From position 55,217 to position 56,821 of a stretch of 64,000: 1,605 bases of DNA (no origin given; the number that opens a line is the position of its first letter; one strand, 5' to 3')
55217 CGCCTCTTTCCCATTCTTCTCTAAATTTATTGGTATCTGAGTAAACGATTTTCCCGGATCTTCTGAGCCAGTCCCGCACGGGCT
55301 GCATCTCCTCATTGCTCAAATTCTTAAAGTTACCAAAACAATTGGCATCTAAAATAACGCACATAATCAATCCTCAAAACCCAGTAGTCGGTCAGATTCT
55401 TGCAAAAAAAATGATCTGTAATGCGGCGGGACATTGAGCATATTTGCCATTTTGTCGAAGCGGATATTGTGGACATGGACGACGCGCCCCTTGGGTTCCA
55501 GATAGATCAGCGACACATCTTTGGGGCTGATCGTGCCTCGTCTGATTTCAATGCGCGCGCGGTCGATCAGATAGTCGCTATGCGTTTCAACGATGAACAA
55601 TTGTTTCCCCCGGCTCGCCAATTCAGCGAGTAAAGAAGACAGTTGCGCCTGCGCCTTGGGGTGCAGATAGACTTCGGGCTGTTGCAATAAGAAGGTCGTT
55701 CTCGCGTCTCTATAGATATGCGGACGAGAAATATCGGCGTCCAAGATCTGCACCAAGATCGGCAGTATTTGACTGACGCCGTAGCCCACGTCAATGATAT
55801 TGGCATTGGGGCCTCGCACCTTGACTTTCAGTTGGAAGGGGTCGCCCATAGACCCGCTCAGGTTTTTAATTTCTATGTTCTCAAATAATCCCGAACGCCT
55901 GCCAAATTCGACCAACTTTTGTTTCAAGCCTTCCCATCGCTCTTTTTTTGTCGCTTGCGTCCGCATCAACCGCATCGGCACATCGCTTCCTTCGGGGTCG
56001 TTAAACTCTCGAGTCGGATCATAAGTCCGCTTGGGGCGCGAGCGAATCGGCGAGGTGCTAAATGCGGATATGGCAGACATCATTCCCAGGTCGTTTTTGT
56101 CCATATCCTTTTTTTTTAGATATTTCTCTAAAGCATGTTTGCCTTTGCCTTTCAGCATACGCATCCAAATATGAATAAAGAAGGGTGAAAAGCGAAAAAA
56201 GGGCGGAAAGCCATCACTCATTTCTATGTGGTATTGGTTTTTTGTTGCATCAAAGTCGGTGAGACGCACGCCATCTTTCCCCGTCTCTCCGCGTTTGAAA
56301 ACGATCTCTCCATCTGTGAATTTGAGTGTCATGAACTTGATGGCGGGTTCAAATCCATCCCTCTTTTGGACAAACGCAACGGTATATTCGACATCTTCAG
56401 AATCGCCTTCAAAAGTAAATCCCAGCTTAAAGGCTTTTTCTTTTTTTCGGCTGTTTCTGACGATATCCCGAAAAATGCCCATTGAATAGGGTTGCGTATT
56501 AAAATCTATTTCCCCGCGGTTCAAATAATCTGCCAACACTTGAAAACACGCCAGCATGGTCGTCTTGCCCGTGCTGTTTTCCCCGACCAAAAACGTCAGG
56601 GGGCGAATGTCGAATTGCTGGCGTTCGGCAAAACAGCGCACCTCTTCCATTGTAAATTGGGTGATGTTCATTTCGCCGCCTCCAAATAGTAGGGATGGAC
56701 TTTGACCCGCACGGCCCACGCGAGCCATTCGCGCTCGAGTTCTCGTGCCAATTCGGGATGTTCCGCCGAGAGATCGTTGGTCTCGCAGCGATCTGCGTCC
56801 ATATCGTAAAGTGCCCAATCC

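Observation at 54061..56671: Second low-GC cassette: ABC-type ATPase + PIN-like protein (+ TM coiled-coil protein) abutting a sulfatase gene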

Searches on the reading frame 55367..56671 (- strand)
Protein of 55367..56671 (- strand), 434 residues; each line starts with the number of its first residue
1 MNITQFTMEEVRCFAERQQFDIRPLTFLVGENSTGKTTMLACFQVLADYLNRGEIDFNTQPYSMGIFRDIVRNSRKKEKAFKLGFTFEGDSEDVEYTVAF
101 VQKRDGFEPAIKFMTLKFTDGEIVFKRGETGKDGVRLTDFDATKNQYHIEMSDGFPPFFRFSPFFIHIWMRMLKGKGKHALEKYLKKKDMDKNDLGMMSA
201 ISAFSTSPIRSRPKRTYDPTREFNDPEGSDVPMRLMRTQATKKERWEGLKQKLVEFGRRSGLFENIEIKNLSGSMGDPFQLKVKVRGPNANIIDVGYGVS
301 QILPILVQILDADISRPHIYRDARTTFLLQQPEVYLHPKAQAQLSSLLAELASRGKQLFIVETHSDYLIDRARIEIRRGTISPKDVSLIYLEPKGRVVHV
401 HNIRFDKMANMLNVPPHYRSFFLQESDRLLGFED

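Call 3: search_protein_families(library=pfam, proteins=[window:55367-56671:-], max_evalue=0.1)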
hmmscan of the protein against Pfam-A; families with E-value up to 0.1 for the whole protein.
window:55367-56671:- (434 aa): 6 families
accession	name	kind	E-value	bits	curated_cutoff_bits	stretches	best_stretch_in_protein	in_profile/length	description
PF13304.12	AAA_21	-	6.1e-21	76.2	27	2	264-370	194-304/304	AAA domain, putative AbiEii toxin, Type IV TA system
PF13175.12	AAA_15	-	2.4e-19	70.7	32.1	2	247-369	269-374/374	AAA ATPase domain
PF13476.12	AAA_23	-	7.6e-06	27.1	27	1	7-96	3-92/201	AAA domain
PF00005.33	ABC_tran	-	0.0015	19.6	25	1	25-115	13-93/137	ABC transporter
PF11398.14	DUF2813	-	0.0044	16.9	21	0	315-352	275-312/372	Protein of unknown function (DUF2813)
PF13555.12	AAA_29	-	0.029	14.6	27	1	16-46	14-46/61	P-loop containing region of AAA domain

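Call 4: search_protein_families(library=padloc, proteins=[window:55367-56671:-], max_evalue=0.1)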
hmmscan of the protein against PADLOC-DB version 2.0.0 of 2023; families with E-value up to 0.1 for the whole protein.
window:55367-56671:- (434 aa): 121 families (the best 25 are shown)
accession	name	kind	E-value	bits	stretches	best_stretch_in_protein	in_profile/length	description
PDLC03878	NsnB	-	1.6e-40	137.9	1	3-417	2-330/345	-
PDLC04707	PDC-M55A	-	1.9e-35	120.7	1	1-415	1-395/421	-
PDLC02980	AriA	-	4.4e-22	77.4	1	25-370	1-304/304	-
PDLC04148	HEC-03B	-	2.6e-20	70.9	1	241-417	264-432/458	-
PDLC02979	AriA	-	5e-20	70.6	2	259-369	280-373/373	-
PDLC02358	Old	-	9e-16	55.8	2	305-374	267-334/578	Old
PDLC04180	HEC-01A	-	3.2e-15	54.2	2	1-129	1-129/382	-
PDLC04182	HEC-01A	-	8.7e-12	42.7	2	18-106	26-113/406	-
PDLC04175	HEC-01A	-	2.1e-11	41.5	2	3-105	6-100/363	-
PDLC04178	HEC-01A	-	2.9e-11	41.1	2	4-111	10-113/399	-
PDLC04176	HEC-01A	-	3.2e-11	41.2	1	1-372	1-324/371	-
PDLC02335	AbiLi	-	9.6e-11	39.3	1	3-379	50-246/326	AbiLi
PDLC04177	HEC-01A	-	1.7e-10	38.5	2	328-371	301-342/393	-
PDLC04033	PD-T4-4_A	-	2.4e-10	38.2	1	326-369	328-370/460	-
PDLC04135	mad3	-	8.9e-10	36.6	2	4-104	3-99/374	mads_3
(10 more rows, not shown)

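Call 5: search_protein_families(library=ncbifam, proteins=[window:55367-56671:-], max_evalue=0.1)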
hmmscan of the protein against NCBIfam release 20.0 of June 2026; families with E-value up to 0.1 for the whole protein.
window:55367-56671:- (434 aa): 13 families
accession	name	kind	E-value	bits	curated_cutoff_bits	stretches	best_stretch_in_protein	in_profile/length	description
NF047739.1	antiphage_MADS3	equivalog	2.4e-07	30.2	420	1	3-56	2-54/427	methylation-associated defense system AAA family ATPase MAD3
TIGR03185.1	DNA_S_dndD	equivalog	8.2e-06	24.6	245.85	1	1-98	1-104/650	DNA sulfur modification protein DndD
NF041760.1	PtuA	equivalog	5.4e-05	22.3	500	1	3-56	52-105/524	retron Ec78 anti-phage system effector ATPase PtuA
NF008409.0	PRK11231.1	equivalog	0.00058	19.3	375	0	25-66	30-70/255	Fe(3+) dicitrate ABC transporter ATP-binding protein FecE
TIGR00611.2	recf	equivalog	0.0083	15.3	172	1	3-41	1-39/339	DNA replication/repair protein RecF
TIGR02673.1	FtsE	equivalog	0.013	15.1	264.85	0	23-61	28-65/214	cell division ATP-binding protein FtsE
TIGR03608.1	L_ocin_972_ABC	subfamily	0.013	15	254.85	0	330-373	159-201/206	putative bacteriocin export ABC transporter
NF002981.0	PRK03695.1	equivalog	0.016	14.6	281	1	19-61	22-62/253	vitamin B12 ABC transporter ATP-binding protein BtuD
TIGR02211.1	LolD_lipo_ex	equivalog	0.019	14.5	307.75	0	25-87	33-89/221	lipoprotein-releasing ABC transporter ATP-binding protein LolD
TIGR01189.1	ccmA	equivalog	0.02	14.5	131.6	0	27-61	30-63/198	heme ABC exporter ATP-binding protein CcmA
NF038234.1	retron_eff_Eco8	equivalog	0.025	13.2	250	0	1-57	1-57/679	retron Eco8 family effector endonuclease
TIGR01166.1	cbiO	subfamily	0.027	13.9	211.8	0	25-44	20-39/190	cobalt ABC transporter, ATP-binding protein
NF010068.0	PRK13548.1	equivalog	0.078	12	261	0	25-62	33-69/261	heme ABC transporter ATP-binding protein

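Call 29: find_homologous_proteins(query=window:55367-56671:-, max_evalue=0.00001)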
Query window:55367-56671:- (434 aa): 4715 proteins with E <= 0.00001 among 8000 candidates; the best 120 are listed.
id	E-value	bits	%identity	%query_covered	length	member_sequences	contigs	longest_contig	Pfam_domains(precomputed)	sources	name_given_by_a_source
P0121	2.9e-286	967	98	100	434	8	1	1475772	PF13175.13,PF13476.13,PF13304.13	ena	-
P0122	2.0e-229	780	81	100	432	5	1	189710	PF13175.13,PF13476.13,PF13304.13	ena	-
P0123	4.0e-229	779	80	100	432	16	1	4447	PF13175.13,PF13476.13,PF13304.13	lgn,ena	-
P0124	7.3e-228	775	78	100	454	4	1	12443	PF13175.13,PF13476.13,PF13304.13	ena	-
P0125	3.5e-226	769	81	100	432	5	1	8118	PF13175.13,PF13476.13,PF13304.13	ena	-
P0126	2.8e-223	760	80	100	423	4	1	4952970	PF13175.13,PF13304.13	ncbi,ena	-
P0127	1.3e-206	705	73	100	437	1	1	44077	PF13175.13,PF13476.13,PF13304.13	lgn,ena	-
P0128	2.0e-204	698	72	100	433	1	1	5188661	PF13175.13,PF13476.13,PF13304.13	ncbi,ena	-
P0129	1.7e-200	685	72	100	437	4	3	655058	PF13175.13,PF13476.13,PF13304.13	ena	-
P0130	5.1e-200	683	71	100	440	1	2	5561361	PF13175.13,PF13476.13,PF13304.13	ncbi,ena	-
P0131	7.3e-196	669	70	100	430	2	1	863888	PF13175.13,PF13476.13,PF13304.13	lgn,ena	-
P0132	1.9e-194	665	71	100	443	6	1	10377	PF13175.13,PF13476.13,PF13304.13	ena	-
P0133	4.0e-194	664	71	100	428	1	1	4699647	PF13175.13,PF13476.13,PF13304.13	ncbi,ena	-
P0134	9.6e-194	662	70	100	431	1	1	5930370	PF13175.13,PF13476.13,PF13304.13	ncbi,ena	-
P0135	1.8e-193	662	70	100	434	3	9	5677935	PF13175.13,PF13476.13,PF13304.13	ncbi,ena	-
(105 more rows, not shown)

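Call 39: search_dna_similar(query=window:55367-56671:-, collection=plasmids, mode=protein, max_evalue=1e-10, max_rows=25)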
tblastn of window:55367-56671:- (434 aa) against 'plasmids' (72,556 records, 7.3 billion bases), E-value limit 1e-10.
Records with a match: 16; places in all: 16; records where one place covers at least 80% of the query: 9.
Best place of each record, by identity: <60% 16.
By first word of the organism name: Bacillus 8; Aeromonas 6; Azotobacter 1; Nonomuraea 1.
By predicted mobility (MOB-suite, as given by PLSDB): non-mobilizable 10; conjugative 5; mobilizable 1.
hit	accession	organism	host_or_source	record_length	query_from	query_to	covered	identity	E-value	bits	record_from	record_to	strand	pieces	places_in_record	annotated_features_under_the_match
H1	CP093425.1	Bacillus pacificus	cell culture,sufu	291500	18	430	95%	25.4%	2e-13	80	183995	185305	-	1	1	DUF3696 domain-containing protein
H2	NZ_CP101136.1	Bacillus paranthracis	single cell,soil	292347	18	430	95%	25.4%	2e-13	80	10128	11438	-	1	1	DUF3696 domain-containing protein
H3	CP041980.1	Bacillus paranthracis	Homo sapiens,stool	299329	18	430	95%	25.4%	2e-13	80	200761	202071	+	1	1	DUF3696 domain-containing protein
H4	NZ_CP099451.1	Bacillus pacificus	chicken,assembly Genome,intestine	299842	18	430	95%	25.4%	2e-13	80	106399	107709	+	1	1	DUF3696 domain-containing protein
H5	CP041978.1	Bacillus pacificus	Homo sapiens,stool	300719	18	430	95%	25.4%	2e-13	80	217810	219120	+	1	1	DUF3696 domain-containing protein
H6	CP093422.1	Bacillus paranthracis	cell culture,sufu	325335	18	430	95%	25.4%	2e-13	80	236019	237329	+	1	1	DUF3696 domain-containing protein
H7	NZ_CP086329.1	Bacillus pacificus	single cell culture,sludge from ...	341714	18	430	95%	25.4%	2e-13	80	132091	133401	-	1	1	DUF3696 domain-containing protein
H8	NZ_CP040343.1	Bacillus cereus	Apostichopus japonicus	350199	18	430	95%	25.4%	2e-13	80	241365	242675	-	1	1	DUF3696 domain-containing protein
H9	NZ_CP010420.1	Azotobacter chroococcum NCIMB 8003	cell culture,soil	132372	3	418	96%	21.0%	1e-13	81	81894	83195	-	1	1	DUF3696 domain-containing protein | DEAD/DEAH box helicase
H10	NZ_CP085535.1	Aeromonas salmonicida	Brook charr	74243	202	418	50%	26.5%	3e-13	79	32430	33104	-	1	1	DUF3696 domain-containing protein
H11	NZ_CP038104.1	Aeromonas salmonicida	Salvelinus fontinalis,whole organism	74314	202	418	50%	26.5%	3e-13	79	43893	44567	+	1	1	DUF3696 domain-containing protein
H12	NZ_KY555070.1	Aeromonas salmonicida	-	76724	202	418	50%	26.5%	3e-13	79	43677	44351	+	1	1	DUF3696 domain-containing protein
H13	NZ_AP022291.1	Aeromonas veronii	-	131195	202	418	50%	26.0%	3e-13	79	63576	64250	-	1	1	DUF3696 domain-containing protein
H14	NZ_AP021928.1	Aeromonas caviae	-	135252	202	418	50%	26.0%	3e-13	79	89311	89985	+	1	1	DUF3696 domain-containing protein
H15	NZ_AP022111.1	Aeromonas caviae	-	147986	202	418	50%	26.0%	3e-13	79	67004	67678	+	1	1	DUF3696 domain-containing protein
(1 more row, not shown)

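Call 40: get_annotated_region(hit=H1, flank=4000)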
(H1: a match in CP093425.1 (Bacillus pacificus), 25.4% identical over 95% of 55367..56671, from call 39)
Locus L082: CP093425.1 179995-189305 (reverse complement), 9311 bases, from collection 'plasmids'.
description: Bacillus pacificus strain MP6 plasmid p1, complete sequence
organism: Bacillus pacificus (NCBI taxid 2026187)
taxonomy: Bacteria; Bacillota; Bacilli; Bacillales; Bacillaceae; Bacillus; Bacillus pacificus
host: -; source: cell culture,sufu; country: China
typing (MOB-suite, as given by PLSDB): non-mobilizable; replicon rep_cluster_125,rep_cluster_1698; mating-pair formation MPF_T
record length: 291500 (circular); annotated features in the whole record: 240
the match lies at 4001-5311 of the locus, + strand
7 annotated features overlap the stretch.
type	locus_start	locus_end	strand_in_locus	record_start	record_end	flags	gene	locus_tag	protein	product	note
CDS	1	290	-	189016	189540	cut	-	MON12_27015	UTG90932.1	C40 family peptidase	-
CDS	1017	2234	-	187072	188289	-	-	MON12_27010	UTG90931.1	abortive infection system toxin AbiGii family protein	-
CDS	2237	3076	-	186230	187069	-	-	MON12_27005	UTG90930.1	abortive infection system antitoxin AbiGi family protein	-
CDS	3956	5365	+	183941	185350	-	-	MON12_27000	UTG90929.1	DUF3696 domain-containing protein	-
CDS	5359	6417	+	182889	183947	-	-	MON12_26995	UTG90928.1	hypothetical protein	-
CDS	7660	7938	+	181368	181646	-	-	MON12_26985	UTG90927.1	metalloregulator ArsR/SmtB family transcription factor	-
CDS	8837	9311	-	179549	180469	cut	-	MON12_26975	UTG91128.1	Rpn family recombination-promoting nuclease/putative transposase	-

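Call 41: get_annotated_region(hit=H9, flank=4000)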
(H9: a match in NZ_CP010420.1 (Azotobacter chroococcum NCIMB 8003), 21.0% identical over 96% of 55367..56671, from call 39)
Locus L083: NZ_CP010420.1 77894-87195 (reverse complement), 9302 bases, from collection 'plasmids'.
description: Azotobacter chroococcum NCIMB 8003 plasmid pAcX50e, complete sequence
organism: Azotobacter chroococcum NCIMB 8003 (NCBI taxid 1328314)
taxonomy: Bacteria; Pseudomonadota; Gammaproteobacteria; Pseudomonadales; Pseudomonadaceae; Azotobacter; Azotobacter chroococcum; Azotobacter chroococcum NCIMB 8003
host: -; source: cell culture,soil; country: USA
typing (MOB-suite, as given by PLSDB): mobilizable; replicon rep_cluster_1301; relaxase MOBH
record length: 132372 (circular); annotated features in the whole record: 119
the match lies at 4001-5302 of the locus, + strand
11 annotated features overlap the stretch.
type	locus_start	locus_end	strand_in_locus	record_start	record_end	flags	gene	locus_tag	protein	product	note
CDS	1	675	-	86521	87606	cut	-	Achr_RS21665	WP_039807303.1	IS5 family transposase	-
CDS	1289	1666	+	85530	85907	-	-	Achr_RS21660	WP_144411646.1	hypothetical protein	-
CDS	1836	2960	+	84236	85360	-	-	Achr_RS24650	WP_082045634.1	DUF3800 domain-containing protein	-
CDS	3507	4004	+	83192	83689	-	-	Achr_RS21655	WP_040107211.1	DEAD/DEAH box helicase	-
CDS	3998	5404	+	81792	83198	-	-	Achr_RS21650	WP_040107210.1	DUF3696 domain-containing protein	-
CDS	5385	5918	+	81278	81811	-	-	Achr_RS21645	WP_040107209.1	hypothetical protein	-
CDS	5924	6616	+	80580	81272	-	-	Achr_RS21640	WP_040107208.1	RNA ligase family protein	-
CDS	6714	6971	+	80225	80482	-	-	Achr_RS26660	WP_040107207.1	hypothetical protein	-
CDS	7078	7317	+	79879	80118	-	-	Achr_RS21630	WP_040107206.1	hypothetical protein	-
CDS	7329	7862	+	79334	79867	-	-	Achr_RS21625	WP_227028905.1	hypothetical protein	-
CDS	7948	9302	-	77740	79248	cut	-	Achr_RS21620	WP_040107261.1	3'-5' exonuclease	-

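Call 42: get_annotated_region(hit=H10, flank=4000)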
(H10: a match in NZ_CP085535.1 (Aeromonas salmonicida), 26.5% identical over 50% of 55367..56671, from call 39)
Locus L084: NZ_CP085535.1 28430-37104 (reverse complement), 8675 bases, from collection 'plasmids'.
description: Aeromonas salmonicida subsp. salmonicida strain 890054 plasmid pAsa9-like, complete sequence
organism: Aeromonas salmonicida (NCBI taxid 29491)
taxonomy: Bacteria; Pseudomonadota; Gammaproteobacteria; Aeromonadales; Aeromonadaceae; Aeromonas; Aeromonas salmonicida
host: -; source: Brook charr; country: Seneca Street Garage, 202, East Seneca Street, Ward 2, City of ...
typing (MOB-suite, as given by PLSDB): conjugative; replicon rep_cluster_1169; relaxase MOBF; mating-pair formation MPF_F
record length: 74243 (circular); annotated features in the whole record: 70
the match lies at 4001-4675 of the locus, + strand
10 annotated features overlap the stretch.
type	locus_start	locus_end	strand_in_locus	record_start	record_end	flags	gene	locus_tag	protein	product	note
CDS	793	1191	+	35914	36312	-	-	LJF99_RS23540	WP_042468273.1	DUF6088 family protein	-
CDS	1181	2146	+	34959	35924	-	-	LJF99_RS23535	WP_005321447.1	nucleotidyl transferase AbiEii/AbiGii toxin family protein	-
CDS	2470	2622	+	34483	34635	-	-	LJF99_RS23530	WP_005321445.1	Hok/Gef family protein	-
CDS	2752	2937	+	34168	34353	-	-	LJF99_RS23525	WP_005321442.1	hypothetical protein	-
CDS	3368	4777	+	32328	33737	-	-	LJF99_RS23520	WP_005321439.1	DUF3696 domain-containing protein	-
CDS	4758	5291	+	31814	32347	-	-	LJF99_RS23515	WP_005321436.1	hypothetical protein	-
CDS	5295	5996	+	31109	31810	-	-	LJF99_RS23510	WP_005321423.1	RNA ligase family protein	-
CDS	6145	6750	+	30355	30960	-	-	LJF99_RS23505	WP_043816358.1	recombinase family protein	GO:0006310 - DNA recombination [Evidence IEA]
CDS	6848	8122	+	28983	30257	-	-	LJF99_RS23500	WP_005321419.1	metallophosphoesterase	-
CDS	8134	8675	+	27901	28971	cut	-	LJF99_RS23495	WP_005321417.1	GTPase-associated system all-helical protein GASH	-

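Call 65: search_protein_families(library=padloc, proteins=[L083:5385-5918:+], max_evalue=0.01)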
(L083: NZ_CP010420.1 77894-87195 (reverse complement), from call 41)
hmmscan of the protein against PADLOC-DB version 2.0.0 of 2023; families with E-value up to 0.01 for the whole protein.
L083:5385-5918:+ (177 aa): 1 family
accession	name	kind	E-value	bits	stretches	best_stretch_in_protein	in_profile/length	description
PDLC04147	HEC-03A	-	9.2e-28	95.3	1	3-162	2-157/159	-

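Call 82: predict_structure(alignment_id=A4)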
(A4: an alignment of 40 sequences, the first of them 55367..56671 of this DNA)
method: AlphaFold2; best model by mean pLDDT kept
length: 434 residues; sequences in the alignment: 40
mean_pLDDT: 64.2   pTM: 0.66
mean pLDDT of the five models: 64.2, 56.4, 54.1, 50.8, 45.2
residues with pLDDT >= 90: 7; 70-90: 173; 50-70: 162; < 50: 92
segments of 3 or more residues with pLDDT < 50: 58-66, 155-158, 191-230, 275-279, 287-294, 313-322, 428-434
pLDDT, mean of each block of 10 residues (from residue 1): 52 61 79 66 68 53 47 57 66 75 57 82 78 74 90 53 59 78 79 40 40 32 35 62 79 85 71 52 55 55 75 46 64 63 80 80 67 69 80 74 75 71 52 28
secondary structure, 60 per line:
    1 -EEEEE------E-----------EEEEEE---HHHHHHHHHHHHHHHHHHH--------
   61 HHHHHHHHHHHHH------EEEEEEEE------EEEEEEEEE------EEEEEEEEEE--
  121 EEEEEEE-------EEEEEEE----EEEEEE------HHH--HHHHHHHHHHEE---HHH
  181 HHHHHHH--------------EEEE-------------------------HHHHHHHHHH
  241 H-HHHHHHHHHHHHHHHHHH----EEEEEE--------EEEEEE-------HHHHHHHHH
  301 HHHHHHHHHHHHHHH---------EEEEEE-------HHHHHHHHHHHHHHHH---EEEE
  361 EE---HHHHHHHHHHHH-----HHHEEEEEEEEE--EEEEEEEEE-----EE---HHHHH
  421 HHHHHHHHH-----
elements in order: E2-6 E25-30 H34-52 H61-73 E80-87 E94-102 E109-118 E121-127 E135-141 E146-151 H163-172 H178-187 E202-205 H231-241 H243-260 E265-270 E279-284 H292-315 E325-330 H338-353 E357-362 H366-377 E386-394 E397-405 H416-429

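Call 85: fold_search(model_id=the predicted structure, library=pdb)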
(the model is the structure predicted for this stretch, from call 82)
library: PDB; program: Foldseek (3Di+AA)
matches with E <= 10: 854; with E <= 0.001: 73
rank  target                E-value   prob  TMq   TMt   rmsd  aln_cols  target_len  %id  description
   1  9n6b_B                5.9e-10  1.00  0.38  0.33  22.5       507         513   12  Structure of the retron IA complex with HNH nuclease in the "up" orientation (released 2025-04-23)
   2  9n69_C                2.6e-09  1.00  0.40  0.39  23.9       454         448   11  Structure of the retron IA complex with HNH nuclease in the "down" orientation (released 2025-04-23)
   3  4nck_A                3.0e-09  1.00  0.39  0.51  10.0       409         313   12  Crystal Structure of Pyrococcus furiosis Rad50 R797G mutation (released 2014-03-05)
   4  9n6b_A                3.0e-09  1.00  0.39  0.34  21.2       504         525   12  Structure of the retron IA complex with HNH nuclease in the "up" orientation (released 2025-04-23)
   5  3qkt_B                6.3e-09  1.00  0.39  0.50  10.9       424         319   12  Rad50 ABC-ATPase with adjacent coiled-coil region in complex with AMP-PNP (released 2011-03-30)
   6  8u7i_A                7.5e-09  1.00  0.36  0.26  22.4       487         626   13  Structure of the phage immune evasion protein Gad1 bound to the Gabija GajAB complex (released 2023-11-22)
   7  9n6b_C                8.9e-09  1.00  0.36  0.35  25.1       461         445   11  Structure of the retron IA complex with HNH nuclease in the "up" orientation (released 2025-04-23)
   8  9n6c_C                1.2e-08  1.00  0.35  0.34  24.0       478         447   11  Structure of the Retron IA Complex without the HNH Nuclease (released 2025-04-23)
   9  8x5i_B                1.8e-08  1.00  0.35  0.28  17.3       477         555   12  Structure of ATP/Mg2+ bound Gabija GajA (released 2024-02-28)
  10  5xns_A                2.1e-08  1.00  0.40  0.43  18.5       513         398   12  Crystal structure of the Smc head domain with an extended coiled coil bound to the C-terminal domain of ScpA derived f (released 2017-08-02)
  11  9n69_A                2.5e-08  1.00  0.40  0.34  21.4       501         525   12  Structure of the retron IA complex with HNH nuclease in the "down" orientation (released 2025-04-23)
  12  5dac_A                2.7e-08  1.00  0.42  0.43  20.5       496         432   13  ATP-gamma-S bound Rad50 from Chaetomium thermophilum in complex with DNA (released 2016-03-02)
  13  9vhl_D                3.2e-08  1.00  0.42  0.43  12.3       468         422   13  cryoEM structure of retron-Eco7 complex (form II) (released 2026-01-07)
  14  3qkt_A                4.5e-08  1.00  0.39  0.47  11.4       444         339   12  Rad50 ABC-ATPase with adjacent coiled-coil region in complex with AMP-PNP (released 2011-03-30)
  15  5da9_B                4.7e-08  1.00  0.41  0.44  17.1       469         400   14  ATP-gamma-S bound Rad50 from Chaetomium thermophilum in complex with the Rad50-binding domain of Mre11 (released 2016-03-02)
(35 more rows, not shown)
